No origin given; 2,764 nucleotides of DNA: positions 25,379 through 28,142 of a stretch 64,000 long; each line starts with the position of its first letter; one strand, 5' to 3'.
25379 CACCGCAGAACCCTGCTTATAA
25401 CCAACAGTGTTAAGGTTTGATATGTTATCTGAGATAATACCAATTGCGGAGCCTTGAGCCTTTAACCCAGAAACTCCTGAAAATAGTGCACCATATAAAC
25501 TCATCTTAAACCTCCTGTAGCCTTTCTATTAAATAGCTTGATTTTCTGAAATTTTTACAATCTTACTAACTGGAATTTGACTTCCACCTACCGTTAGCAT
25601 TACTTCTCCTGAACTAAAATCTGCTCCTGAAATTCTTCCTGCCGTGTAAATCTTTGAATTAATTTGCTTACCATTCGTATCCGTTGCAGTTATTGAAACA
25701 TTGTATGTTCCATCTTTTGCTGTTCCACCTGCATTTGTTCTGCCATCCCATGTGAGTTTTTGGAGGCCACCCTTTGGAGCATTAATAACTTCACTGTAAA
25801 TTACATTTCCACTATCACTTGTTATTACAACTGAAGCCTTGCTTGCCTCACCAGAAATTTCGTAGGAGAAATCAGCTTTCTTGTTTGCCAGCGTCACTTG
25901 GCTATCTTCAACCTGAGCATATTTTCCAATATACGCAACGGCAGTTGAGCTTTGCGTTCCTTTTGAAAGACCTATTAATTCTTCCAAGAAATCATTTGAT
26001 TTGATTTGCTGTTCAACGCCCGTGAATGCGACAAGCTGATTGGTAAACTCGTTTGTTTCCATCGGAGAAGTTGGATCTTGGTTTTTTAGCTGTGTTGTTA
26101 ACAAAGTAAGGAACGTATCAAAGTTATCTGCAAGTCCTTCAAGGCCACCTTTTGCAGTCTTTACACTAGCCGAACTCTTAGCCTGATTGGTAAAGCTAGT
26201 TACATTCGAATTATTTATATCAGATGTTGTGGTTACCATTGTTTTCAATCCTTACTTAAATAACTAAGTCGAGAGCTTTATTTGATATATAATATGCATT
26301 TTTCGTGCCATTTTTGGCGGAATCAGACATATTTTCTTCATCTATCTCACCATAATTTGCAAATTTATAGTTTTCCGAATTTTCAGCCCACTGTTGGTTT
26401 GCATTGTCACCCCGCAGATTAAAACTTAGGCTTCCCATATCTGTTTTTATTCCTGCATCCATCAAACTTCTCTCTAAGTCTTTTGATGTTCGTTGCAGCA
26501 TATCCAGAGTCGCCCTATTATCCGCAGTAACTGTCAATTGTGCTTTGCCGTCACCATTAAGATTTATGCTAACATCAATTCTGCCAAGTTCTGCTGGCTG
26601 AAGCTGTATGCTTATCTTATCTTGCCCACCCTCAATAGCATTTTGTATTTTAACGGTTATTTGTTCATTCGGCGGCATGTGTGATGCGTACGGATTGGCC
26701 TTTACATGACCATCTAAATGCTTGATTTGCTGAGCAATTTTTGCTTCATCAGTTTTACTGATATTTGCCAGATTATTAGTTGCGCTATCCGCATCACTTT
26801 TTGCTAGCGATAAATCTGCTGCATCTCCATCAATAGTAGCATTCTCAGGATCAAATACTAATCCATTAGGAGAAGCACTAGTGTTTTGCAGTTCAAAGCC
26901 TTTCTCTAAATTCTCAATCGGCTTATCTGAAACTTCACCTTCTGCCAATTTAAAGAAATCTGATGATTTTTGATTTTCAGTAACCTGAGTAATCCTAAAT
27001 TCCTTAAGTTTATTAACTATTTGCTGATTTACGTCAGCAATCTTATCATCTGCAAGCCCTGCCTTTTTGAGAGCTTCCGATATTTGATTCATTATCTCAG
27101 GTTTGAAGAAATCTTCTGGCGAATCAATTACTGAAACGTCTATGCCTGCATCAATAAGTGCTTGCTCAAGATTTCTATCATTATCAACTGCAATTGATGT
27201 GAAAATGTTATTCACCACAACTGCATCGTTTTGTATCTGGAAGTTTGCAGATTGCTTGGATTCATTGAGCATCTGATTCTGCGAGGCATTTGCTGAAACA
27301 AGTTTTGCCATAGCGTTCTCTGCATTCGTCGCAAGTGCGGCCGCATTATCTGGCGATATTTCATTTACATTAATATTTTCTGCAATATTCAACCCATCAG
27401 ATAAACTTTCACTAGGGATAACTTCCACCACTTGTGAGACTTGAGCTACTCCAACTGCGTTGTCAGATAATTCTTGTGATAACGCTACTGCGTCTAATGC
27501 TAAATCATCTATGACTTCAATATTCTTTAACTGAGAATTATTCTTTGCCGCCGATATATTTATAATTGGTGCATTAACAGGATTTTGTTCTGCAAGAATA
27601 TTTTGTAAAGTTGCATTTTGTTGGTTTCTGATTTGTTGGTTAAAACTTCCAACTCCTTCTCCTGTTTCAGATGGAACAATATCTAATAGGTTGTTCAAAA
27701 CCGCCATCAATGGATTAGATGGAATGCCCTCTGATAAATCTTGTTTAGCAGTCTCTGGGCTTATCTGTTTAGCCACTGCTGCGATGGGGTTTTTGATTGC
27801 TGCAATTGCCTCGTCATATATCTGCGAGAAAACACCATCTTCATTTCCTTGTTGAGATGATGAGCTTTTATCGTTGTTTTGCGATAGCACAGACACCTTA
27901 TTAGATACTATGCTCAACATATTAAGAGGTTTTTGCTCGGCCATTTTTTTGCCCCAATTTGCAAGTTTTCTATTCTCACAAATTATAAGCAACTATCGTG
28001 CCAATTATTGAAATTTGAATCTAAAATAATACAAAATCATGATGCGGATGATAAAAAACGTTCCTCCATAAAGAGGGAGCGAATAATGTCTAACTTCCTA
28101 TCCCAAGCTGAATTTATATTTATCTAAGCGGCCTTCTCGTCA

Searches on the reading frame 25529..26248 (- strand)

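Call 35: search_protein_families(library=pfam, proteins=[window:25529-26248:-], max_evalue=0.001)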
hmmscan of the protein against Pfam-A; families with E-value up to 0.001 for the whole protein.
window:25529-26248:- (239 aa): 3 families
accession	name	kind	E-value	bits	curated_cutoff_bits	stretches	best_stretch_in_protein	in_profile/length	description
PF03963.19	FlgD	-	4.5e-19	68.9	27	1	21-89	6-74/75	Flagellar hook capping protein - N-terminal region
PF13860.13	FlgD_ig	-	2.9e-14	53.2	27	1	122-190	9-77/79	FlgD Ig-like domain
PF13861.12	FLgD_tudor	-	1.2e-08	35.5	26.9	1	99-230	2-57/58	FlgD Tudor-like domain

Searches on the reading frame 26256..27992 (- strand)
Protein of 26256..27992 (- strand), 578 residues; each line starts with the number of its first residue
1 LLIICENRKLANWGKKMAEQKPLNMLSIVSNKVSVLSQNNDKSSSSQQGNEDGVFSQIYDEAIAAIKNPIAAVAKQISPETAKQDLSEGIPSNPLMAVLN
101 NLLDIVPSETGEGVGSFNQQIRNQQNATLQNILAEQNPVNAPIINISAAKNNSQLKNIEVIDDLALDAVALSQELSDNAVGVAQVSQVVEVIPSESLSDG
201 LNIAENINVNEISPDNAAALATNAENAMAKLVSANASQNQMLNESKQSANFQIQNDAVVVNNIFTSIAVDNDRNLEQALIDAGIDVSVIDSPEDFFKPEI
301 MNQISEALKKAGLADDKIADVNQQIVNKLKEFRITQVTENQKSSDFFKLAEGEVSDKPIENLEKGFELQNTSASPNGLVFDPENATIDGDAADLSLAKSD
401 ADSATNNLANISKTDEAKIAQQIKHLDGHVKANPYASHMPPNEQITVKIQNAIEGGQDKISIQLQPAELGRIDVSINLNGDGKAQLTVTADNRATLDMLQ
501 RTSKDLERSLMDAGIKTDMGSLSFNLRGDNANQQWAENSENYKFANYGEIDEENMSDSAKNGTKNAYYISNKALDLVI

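Call 35: search_protein_families(library=pfam, proteins=[window:26256-27992:-], max_evalue=0.001)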
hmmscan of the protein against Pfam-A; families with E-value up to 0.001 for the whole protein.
window:26256-27992:- (578 aa): 1 family
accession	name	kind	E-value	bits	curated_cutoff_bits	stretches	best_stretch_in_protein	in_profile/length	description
PF02120.21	Flg_hook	-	1.7e-15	57.1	29.8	1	450-530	5-82/85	Flagellar hook-length control protein FliK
